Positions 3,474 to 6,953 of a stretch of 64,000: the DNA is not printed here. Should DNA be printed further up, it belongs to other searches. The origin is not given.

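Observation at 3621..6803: Giant orphan protein with a cystathionine-gamma-synthase-like PLP domain embedded between two unknown ~300-400-aa regions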

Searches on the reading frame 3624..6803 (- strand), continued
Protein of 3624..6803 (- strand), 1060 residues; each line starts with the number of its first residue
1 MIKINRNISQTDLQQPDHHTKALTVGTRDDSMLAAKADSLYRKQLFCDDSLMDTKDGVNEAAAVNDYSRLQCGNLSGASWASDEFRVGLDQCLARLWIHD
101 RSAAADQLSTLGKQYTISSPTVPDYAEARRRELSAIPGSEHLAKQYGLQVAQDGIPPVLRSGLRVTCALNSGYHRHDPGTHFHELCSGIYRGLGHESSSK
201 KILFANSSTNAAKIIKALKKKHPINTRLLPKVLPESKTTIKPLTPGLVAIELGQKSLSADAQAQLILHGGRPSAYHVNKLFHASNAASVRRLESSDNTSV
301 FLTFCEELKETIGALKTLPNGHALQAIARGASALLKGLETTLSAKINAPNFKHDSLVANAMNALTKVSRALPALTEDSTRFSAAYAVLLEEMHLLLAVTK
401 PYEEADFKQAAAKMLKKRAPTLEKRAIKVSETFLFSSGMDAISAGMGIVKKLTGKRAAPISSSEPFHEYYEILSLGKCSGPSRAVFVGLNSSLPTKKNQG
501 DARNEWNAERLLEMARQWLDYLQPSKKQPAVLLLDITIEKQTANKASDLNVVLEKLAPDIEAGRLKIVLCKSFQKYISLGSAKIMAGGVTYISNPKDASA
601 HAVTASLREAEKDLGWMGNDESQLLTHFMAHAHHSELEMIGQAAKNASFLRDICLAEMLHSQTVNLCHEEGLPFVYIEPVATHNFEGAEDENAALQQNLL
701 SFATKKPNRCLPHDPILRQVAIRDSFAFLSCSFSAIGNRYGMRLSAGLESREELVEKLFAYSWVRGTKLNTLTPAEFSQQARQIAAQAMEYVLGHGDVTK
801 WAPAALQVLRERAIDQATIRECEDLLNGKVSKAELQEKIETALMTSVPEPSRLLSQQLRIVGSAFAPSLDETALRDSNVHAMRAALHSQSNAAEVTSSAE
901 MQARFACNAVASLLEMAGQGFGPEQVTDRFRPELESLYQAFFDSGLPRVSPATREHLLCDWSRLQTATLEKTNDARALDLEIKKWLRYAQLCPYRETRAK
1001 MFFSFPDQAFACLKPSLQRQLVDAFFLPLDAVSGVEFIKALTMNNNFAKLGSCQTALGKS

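Call 41: search_solved_structures(query=A2, max_evalue=10, show_alignments=5)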
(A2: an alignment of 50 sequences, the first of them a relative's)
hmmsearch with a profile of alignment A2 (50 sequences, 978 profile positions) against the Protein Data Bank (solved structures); distinct sequences matched with E-value up to 10: 3.
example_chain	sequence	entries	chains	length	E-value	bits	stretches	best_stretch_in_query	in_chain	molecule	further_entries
7fax_A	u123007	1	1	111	0.6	11.5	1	797-894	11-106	TbLW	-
5k8b_A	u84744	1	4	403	0.63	11.4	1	358-400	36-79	8-amino-3,8-dideoxy-alpha-D-manno-octulosonate transaminase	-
9aub_A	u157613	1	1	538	1.4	10.3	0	375-424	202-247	BesB F231Y variant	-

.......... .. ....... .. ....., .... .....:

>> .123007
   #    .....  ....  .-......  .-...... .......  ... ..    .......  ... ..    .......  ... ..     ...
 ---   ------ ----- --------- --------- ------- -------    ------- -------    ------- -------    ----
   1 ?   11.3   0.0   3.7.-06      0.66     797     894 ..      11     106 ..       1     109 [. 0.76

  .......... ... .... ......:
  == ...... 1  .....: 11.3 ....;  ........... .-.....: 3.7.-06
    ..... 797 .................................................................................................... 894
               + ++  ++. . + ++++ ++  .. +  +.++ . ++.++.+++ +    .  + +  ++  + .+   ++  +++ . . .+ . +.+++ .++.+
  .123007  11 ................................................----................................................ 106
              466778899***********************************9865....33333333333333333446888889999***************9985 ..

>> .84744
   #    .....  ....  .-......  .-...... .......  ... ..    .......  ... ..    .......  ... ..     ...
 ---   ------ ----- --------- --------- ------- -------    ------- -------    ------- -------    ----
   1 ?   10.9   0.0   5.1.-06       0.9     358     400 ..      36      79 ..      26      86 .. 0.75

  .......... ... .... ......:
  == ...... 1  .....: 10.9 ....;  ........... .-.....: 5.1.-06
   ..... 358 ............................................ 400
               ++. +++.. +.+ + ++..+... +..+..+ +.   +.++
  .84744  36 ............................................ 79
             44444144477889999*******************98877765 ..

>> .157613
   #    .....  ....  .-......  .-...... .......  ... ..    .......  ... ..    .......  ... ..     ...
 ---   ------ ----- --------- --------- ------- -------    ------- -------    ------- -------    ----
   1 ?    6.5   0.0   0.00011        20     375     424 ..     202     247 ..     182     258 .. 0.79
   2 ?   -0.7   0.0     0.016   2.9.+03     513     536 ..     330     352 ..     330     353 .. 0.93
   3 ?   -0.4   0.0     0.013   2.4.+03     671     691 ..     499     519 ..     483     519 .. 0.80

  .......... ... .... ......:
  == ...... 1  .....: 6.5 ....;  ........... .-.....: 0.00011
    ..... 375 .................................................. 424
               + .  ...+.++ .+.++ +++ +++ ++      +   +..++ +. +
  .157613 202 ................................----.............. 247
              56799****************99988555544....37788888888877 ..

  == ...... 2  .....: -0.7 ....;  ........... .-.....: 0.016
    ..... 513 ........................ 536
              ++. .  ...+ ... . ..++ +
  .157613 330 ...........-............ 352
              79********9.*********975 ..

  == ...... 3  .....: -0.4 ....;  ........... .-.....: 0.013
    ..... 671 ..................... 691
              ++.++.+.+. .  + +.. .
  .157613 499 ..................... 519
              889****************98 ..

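Call 43: list_cluster_members(proteins=[P0006, P0007, P0012, P0026, P0057, P0064, P0096, P0110, P0117, P0134])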
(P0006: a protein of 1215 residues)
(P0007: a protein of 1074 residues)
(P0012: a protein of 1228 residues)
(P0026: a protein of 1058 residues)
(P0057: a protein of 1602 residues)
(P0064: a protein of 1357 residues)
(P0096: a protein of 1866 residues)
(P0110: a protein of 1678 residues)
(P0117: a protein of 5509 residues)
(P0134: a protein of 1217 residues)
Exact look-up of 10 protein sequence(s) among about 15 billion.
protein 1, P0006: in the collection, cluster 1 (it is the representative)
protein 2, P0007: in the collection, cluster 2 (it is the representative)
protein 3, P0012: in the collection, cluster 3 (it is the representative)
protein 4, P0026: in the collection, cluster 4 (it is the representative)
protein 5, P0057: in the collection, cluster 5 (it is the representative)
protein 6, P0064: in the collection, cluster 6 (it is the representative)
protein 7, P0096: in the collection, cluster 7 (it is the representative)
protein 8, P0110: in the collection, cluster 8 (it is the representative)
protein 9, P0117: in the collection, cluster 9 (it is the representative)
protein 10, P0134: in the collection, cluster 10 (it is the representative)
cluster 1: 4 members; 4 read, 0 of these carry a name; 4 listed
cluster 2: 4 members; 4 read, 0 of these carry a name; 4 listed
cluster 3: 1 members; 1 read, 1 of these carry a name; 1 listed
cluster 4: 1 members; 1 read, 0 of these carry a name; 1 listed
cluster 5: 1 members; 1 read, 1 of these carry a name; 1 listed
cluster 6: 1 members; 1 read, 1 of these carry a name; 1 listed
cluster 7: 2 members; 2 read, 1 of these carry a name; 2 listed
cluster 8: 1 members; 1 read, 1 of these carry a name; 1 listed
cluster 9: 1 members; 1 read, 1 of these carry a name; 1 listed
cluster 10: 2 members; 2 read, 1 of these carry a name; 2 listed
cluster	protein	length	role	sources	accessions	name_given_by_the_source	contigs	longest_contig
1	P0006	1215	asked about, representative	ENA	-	-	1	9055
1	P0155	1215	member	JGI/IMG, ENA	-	-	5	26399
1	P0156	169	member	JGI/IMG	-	-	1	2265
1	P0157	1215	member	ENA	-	-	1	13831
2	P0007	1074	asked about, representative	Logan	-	-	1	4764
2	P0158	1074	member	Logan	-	-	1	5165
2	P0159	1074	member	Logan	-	-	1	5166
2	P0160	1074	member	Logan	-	-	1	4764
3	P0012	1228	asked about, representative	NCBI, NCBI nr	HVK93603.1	MAG TPA: hypothetical protein VM571_02635 [Noviherbaspirillum sp.] | hypothetical protein [Noviherbaspirillum sp.]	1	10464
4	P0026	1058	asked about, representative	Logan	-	-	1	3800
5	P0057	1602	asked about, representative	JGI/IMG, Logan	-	hypothetical protein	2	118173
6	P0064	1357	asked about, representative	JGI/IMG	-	hypothetical protein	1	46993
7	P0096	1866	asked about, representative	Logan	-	-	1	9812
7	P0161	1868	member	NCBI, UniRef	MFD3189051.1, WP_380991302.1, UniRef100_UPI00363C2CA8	hypothetical protein ACFMPD_02095 [Sedimentitalea sp. HM32M-2] | hypothetical protein n=1 Tax=Sedimentitalea sp. HM32M-2 TaxID=3351566 RepID=UPI00363C2CA8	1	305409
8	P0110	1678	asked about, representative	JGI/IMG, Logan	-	hypothetical protein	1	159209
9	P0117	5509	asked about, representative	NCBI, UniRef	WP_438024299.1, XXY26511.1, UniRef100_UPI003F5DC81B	hypothetical protein [Sorangium sp. So ce233] | hypothetical protein n=1 Tax=Sorangium sp. So ce233 TaxID=3133290 RepID=UPI003F5DC81B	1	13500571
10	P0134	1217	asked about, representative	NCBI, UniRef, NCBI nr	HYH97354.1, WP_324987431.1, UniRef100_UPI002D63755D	hypothetical protein [Hyalangium sp.] | hypothetical protein n=1 Tax=Hyalangium sp. TaxID=2028555 RepID=UPI002D63755D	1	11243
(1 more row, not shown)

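Call 46: search_protein_families(library=pfam, proteins=[P0096, P0076, P0057, P0110, P0070], max_evalue=0.01)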
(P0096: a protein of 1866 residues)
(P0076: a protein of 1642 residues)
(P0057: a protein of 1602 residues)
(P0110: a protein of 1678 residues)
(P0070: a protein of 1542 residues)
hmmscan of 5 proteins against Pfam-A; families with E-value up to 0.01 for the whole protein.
P0096 (1866 aa): 0 families

P0076 (1642 aa): 0 families

P0057 (1602 aa): 0 families

P0110 (1678 aa): 0 families

P0070 (1542 aa): 1 family
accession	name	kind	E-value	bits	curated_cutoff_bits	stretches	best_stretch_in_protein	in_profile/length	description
PF23991.1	DUF7310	-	0.0088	17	40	0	1434-1469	23-57/83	Coiled-coil region of unknown function (DUF7310)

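Call 53: predict_structure(alignment_id=A2)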
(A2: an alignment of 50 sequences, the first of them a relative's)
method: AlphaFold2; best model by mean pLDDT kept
length: 1060 residues; sequences in the alignment: 50
mean_pLDDT: 87.2   pTM: 0.89
mean pLDDT of the five models: 87.2, 85.7, 85.1, 84.7, 84.1
residues with pLDDT >= 90: 767; 70-90: 160; 50-70: 53; < 50: 80
segments of 3 or more residues with pLDDT < 50: 1-80
pLDDT, mean of each block of 10 residues (from residue 1): 28 30 31 34 35 39 39 41 83 91 93 66 86 93 95 87 92 90 95 91 96 94 79 82 96 93 95 96 70 88 95 93 94 98 95 95 96 94 96 97 98 96 93 96 96 92 64 75 92 91 92 96 96 95 94 98 98 75 93 95 96 96 97 93 95 95 93 93 61 72 88 88 83 82 94 97 91 96 98 96 97 95 91 96 95 97 91 85 81 79 97 95 90 96 96 96 94 94 96 96 97 97 96 94 97 94
secondary structure, 60 per line:
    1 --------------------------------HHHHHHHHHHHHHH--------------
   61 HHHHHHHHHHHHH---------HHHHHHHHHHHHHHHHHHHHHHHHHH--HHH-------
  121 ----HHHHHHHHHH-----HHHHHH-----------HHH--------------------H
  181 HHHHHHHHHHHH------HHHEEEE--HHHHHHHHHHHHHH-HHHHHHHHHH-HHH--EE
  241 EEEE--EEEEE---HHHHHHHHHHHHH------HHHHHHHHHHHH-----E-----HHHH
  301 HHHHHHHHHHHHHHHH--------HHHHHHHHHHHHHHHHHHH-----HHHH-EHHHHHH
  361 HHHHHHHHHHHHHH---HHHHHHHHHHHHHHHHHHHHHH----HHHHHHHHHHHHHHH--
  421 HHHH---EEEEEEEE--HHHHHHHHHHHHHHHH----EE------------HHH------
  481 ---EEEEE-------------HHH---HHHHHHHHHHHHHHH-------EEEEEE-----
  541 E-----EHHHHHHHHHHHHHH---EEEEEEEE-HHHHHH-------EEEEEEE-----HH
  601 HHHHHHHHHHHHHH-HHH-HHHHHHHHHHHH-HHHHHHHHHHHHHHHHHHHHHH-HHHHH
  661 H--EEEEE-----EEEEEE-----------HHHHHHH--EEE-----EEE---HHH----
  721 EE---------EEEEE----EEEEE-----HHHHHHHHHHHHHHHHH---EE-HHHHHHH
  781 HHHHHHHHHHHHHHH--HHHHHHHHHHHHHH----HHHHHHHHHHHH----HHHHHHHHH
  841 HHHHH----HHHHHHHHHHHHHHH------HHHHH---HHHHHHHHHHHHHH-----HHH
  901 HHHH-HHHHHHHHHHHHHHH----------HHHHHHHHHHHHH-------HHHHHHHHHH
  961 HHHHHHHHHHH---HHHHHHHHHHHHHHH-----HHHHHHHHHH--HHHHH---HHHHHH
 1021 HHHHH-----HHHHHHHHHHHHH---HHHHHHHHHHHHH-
elements in order (helices of 4 or more, strands of 3 or more residues): H33-46 H61-73 H83-108 H125-134 H140-145 H180-192 E202-205 H208-221 H223-232 E239-244 E247-251 H255-267 H274-285 H297-316 H325-343 H349-352 H355-374 H378-399 H404-418 H421-424 E428-435 H438-453 E484-488 H508-522 E530-535 H548-561 E565-572 H574-579 E587-593 H599-614 H620-631 H633-654 H656-661 E664-668 E674-679 H691-697 E700-702 E708-710 E732-736 E741-745 H751-767 H774-795 H798-811 H816-827 H832-845 H850-864 H871-875 H879-892 H898-904 H906-920 H931-943 H951-971 H975-989 H995-1004 H1007-1011 H1015-1025 H1031-1043 H1047-1059

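Call 56: fold_search(model_id=the predicted structure, library=pdb)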
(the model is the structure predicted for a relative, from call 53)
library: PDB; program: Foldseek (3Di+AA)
matches with E <= 10: 511; with E <= 0.001: 83
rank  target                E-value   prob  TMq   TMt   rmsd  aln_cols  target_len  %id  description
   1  7ba4_B                1.0e-05  1.00  0.20  0.50   7.0       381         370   13  Structure of Cystathionine gamma-lyase from Pseudomonas aeruginosa (released 2021-09-29)
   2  7ba4_D                1.3e-05  1.00  0.21  0.54   7.2       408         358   13  Structure of Cystathionine gamma-lyase from Pseudomonas aeruginosa (released 2021-09-29)
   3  1z3z                  2.0e-05  1.00  0.21  0.41   8.8       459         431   13  The crystal structure of a DGD mutant: Q52A (released 2006-01-03)
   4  1d7r                  2.5e-05  1.00  0.19  0.39   8.7       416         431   12  CRYSTAL STRUCTURE OF THE COMPLEX OF 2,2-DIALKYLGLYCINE DECARBOXYLASE WITH 5PA (released 1999-11-19)
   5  4oc9_N                3.5e-05  1.00  0.21  0.49   6.8       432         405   11  2.35 Angstrom resolution crystal structure of putative O-acetylhomoserine (thiol)-lyase (metY) from Campylobacter jeju (released 2014-03-12)
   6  1dgd                  4.0e-05  1.00  0.19  0.38   9.9       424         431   13  AN ALKALI METAL ION SIZE-DEPENDENT SWITCH IN THE ACTIVE SITE STRUCTURE OF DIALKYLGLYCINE DECARBOXYLASE (released 1994-09-30)
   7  6ld7_C                4.5e-05  1.00  0.20  0.50   7.6       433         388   15  Native Structure of cystathionine gamma synthase (XometB) from Xanthomonas oryzae pv. oryzae (released 2020-11-25)
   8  4kam_B                4.5e-05  1.00  0.20  0.49   7.5       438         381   15  X-ray crystal structure of O-acetylhomoserine sulfhydrylase MetC from Mycobacterium marinum ATCC BAA-535 / M (released 2013-05-01)
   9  1dka                  5.3e-05  1.00  0.20  0.42   8.8       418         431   13  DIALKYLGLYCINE DECARBOXYLASE STRUCTURE: BIFUNCTIONAL ACTIVE SITE AND ALKALI METAL BINDING SITES (released 1994-10-15)
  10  3qhx_C                5.8e-05  1.00  0.21  0.53   6.9       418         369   14  Crystal Structure of Cystathionine gamma-synthase MetB (Cgs) from Mycobacterium ulcerans Agy99 bound to HEPES (released 2011-03-02)
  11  8kdl_B                6.0e-05  1.00  0.21  0.47   7.2       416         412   12  Crystal structure of LmbF in complex with PLP (released 2024-08-14)
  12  8biw_A                6.0e-05  1.00  0.18  0.44   8.0       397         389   14  Cystathionine gamma-lyase N360S mutant in complex with DL-propargylglycine (released 2023-04-12)
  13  7nl1_D                6.3e-05  1.00  0.18  0.41   8.8       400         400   13  Crystal structure of cystathionine gamma-lyase from Toxoplasma gondii (released 2022-03-02)
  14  8bis_A                6.3e-05  1.00  0.18  0.42   8.2       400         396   12  Crystal structure of cystathionine gamma-lyase from Toxoplasma gondii in complex with DL-propargylglycine (released 2023-04-12)
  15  1n8p_A                6.8e-05  1.00  0.19  0.43   8.0       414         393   14  Crystal Structure of cystathionine gamma-lyase from yeast (released 2002-12-04)
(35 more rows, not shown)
